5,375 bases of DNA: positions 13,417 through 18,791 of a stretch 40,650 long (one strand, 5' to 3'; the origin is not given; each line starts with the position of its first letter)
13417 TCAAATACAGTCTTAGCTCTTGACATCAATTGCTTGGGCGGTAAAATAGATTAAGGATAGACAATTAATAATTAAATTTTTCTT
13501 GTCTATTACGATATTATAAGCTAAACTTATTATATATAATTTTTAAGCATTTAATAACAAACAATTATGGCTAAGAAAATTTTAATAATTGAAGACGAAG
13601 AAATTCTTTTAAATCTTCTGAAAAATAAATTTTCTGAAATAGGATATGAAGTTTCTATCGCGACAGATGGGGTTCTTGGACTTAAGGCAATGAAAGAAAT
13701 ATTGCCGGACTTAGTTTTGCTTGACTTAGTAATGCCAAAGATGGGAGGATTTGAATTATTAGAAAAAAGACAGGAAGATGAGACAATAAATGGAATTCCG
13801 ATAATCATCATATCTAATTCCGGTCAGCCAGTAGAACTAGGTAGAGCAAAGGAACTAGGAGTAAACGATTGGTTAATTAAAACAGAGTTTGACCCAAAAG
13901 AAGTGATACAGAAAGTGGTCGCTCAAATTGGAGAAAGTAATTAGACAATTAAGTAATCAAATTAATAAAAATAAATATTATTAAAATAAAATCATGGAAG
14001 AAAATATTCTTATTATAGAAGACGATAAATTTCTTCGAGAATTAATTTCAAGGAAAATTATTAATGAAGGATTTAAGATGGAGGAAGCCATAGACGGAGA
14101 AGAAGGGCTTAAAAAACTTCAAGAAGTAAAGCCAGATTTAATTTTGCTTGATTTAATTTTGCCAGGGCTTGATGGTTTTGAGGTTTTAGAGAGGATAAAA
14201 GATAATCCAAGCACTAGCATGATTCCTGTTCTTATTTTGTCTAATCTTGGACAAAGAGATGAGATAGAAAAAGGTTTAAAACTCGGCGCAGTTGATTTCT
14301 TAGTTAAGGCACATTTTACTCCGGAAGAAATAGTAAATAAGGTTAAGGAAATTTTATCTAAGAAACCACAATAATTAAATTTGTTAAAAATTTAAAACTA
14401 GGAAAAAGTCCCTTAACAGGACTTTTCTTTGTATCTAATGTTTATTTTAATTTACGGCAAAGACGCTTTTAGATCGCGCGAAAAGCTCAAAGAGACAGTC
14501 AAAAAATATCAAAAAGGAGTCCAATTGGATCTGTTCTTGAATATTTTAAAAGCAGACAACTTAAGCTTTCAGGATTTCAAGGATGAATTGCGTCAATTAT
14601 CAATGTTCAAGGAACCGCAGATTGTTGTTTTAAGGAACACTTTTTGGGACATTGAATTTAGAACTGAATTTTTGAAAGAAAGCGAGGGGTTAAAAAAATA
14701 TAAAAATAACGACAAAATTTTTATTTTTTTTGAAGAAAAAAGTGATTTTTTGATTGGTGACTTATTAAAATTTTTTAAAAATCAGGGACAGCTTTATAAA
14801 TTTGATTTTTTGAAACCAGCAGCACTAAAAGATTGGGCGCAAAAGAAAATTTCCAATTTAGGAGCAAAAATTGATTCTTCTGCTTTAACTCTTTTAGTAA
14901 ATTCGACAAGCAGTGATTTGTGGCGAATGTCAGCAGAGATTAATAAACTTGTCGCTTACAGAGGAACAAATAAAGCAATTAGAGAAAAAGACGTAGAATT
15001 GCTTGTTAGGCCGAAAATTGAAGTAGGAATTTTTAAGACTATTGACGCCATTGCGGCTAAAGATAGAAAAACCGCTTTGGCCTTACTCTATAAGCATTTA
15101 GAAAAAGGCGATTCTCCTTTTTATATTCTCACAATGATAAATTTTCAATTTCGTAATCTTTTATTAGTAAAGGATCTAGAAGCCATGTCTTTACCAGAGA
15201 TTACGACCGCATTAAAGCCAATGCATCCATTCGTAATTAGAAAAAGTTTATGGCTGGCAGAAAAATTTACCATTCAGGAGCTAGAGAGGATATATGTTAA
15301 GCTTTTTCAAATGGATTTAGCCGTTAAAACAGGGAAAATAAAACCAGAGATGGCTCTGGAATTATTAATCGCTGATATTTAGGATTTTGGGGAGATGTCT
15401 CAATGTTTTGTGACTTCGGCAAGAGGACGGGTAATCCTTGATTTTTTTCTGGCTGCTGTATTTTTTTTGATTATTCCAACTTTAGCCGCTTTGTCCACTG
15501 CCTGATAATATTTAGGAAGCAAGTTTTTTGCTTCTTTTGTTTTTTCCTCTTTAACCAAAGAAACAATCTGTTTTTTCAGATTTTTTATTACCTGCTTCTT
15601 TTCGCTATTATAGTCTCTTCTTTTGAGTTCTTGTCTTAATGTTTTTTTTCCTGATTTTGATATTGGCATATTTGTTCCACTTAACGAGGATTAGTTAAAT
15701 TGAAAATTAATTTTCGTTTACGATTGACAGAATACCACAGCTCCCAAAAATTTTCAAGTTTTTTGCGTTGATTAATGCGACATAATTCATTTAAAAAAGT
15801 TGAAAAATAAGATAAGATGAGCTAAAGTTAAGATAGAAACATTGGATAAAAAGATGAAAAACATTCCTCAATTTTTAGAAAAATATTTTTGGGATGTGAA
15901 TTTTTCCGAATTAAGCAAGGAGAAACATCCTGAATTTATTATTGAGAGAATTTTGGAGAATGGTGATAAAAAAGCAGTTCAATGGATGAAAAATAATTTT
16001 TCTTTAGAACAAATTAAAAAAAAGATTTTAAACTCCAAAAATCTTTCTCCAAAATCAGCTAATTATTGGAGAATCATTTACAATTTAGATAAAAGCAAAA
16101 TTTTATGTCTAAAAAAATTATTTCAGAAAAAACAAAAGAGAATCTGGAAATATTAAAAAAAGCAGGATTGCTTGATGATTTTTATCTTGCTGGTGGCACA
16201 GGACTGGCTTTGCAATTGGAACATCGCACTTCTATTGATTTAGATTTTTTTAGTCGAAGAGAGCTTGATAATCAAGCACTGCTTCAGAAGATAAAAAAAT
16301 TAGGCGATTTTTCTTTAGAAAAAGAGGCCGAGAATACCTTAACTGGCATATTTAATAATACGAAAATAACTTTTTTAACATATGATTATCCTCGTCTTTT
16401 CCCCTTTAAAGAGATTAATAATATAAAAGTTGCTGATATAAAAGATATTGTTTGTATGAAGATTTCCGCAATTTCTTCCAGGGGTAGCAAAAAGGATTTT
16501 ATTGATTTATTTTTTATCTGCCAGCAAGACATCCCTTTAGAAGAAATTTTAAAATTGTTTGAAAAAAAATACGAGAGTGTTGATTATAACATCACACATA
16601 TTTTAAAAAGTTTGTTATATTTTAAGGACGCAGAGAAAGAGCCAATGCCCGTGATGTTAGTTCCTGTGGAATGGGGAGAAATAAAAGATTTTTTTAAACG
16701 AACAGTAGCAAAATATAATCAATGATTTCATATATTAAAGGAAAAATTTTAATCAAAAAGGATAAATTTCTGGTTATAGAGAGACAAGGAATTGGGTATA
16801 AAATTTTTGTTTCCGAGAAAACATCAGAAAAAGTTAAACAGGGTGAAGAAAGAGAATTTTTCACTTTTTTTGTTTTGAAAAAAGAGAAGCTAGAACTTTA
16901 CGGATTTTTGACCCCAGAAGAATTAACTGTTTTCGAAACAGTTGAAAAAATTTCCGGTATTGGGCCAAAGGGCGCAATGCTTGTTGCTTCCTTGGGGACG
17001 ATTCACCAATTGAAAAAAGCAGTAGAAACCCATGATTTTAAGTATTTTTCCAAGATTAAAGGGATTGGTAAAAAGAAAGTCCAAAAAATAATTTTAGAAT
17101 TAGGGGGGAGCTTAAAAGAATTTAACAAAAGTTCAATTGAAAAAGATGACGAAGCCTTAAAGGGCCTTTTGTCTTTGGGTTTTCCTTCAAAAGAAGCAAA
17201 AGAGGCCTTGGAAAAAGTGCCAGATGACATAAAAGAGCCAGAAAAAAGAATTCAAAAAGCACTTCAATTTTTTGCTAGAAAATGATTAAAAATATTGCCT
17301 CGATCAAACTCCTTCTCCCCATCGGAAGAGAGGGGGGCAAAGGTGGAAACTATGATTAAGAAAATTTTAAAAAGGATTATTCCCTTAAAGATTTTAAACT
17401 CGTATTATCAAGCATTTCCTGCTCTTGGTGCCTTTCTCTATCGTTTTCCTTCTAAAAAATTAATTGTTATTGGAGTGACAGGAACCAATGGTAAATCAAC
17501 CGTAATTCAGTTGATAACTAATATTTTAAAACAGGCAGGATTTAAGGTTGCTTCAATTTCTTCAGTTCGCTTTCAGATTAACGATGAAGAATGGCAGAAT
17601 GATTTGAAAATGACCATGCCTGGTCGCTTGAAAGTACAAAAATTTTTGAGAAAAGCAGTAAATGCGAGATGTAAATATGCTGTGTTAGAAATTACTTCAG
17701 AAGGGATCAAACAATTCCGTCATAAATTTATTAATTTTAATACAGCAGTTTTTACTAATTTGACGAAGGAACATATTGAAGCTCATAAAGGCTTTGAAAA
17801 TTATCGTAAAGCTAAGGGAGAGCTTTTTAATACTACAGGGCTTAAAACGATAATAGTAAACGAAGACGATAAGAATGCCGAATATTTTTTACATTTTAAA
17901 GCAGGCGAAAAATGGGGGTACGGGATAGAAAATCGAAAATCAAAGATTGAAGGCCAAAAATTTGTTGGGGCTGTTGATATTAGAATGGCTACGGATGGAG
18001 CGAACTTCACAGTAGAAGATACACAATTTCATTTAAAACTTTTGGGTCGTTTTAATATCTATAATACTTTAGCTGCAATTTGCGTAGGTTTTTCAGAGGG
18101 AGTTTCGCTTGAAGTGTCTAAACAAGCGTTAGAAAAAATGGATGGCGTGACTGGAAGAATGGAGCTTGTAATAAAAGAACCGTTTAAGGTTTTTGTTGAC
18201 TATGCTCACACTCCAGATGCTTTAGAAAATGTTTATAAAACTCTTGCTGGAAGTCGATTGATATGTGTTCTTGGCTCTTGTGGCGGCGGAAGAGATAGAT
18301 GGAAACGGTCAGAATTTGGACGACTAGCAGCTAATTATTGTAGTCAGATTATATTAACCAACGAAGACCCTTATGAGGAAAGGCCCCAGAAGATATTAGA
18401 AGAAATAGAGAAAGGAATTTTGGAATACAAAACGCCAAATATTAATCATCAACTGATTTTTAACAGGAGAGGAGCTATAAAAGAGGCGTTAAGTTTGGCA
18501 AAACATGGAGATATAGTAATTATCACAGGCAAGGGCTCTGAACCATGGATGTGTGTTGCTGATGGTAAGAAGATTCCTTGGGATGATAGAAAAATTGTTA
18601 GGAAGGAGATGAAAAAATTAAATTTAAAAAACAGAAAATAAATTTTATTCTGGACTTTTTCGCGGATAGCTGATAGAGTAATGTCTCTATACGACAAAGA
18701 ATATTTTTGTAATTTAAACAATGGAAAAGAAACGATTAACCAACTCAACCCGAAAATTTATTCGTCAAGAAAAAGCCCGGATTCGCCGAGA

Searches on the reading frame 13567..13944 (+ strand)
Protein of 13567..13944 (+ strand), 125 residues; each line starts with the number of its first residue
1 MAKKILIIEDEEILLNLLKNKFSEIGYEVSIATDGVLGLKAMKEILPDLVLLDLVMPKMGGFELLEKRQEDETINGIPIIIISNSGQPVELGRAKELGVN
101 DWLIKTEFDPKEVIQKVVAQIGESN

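Call 61: search_protein_families(library=pfam, proteins=[window:13567-13944:+], max_evalue=0.0001)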
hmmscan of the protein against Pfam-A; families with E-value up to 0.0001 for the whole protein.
window:13567-13944:+ (125 aa): 1 family
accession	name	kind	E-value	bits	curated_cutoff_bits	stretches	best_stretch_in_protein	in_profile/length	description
PF00072.30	Response_reg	-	3.9e-20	72.5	30.2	1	5-117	1-110/111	Response regulator receiver domain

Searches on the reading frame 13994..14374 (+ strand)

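Call 61: search_protein_families(library=pfam, proteins=[window:13994-14374:+], max_evalue=0.0001)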
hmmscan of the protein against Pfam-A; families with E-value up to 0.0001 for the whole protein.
window:13994-14374:+ (126 aa): 1 family
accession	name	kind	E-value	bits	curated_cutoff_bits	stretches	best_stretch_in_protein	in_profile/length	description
PF00072.30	Response_reg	-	1.4e-25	90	30.2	1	5-117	1-110/111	Response regulator receiver domain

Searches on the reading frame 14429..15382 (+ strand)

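Call 61: search_protein_families(library=pfam, proteins=[window:14429-15382:+], max_evalue=0.0001)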
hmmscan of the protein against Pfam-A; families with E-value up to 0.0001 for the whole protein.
window:14429-15382:+ (317 aa): 1 family
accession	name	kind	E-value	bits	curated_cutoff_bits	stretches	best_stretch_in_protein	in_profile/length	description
PF21694.2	DNA_pol3_delta_C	-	1.5e-24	86.7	27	1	201-316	4-120/121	DNA polymerase III delta subunit, C-terminal domain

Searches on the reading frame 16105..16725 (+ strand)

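Call 61: search_protein_families(library=pfam, proteins=[window:16105-16725:+], max_evalue=0.0001)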
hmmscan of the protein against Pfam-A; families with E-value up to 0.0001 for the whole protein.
window:16105-16725:+ (206 aa): 1 family
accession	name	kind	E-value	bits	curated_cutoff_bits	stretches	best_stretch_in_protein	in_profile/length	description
PF08843.17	AbiEii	-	4.8e-18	66.4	22.5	2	17-94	6-82/238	Nucleotidyl transferase AbiEii toxin, Type IV TA system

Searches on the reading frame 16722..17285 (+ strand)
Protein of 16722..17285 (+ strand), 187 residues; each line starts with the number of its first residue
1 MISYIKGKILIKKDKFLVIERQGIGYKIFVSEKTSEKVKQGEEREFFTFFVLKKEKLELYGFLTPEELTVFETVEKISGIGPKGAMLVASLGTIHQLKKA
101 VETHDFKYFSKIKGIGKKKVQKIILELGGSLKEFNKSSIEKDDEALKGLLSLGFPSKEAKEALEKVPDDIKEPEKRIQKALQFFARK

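Call 61: search_protein_families(library=pfam, proteins=[window:16722-17285:+], max_evalue=0.0001)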
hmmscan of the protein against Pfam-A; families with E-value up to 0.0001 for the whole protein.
window:16722-17285:+ (187 aa): 3 families
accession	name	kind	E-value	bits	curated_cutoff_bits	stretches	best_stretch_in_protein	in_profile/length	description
PF01330.27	RuvA_N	-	1.4e-15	57.6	23.6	1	1-61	1-61/61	RuvA N terminal domain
PF14520.12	HHH_5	-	4.4e-12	46.7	27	1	71-127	1-55/57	Helix-hairpin-helix domain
PF07499.19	RuvA_C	-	3.3e-06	27.9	24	1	143-182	4-44/47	RuvA, C-terminal domain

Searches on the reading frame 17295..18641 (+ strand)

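Call 61: search_protein_families(library=pfam, proteins=[window:17295-18641:+], max_evalue=0.0001)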
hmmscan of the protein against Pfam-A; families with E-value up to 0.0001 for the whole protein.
window:17295-18641:+ (448 aa): 2 families
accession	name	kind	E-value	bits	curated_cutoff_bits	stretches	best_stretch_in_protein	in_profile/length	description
PF08245.18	Mur_ligase_M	-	5.1e-43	147.8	24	1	61-264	1-199/200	Mur ligase middle domain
PF02875.26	Mur_ligase_C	-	8.8e-25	88.4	28.4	1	287-414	1-127/127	Mur ligase, glutamate ligase domain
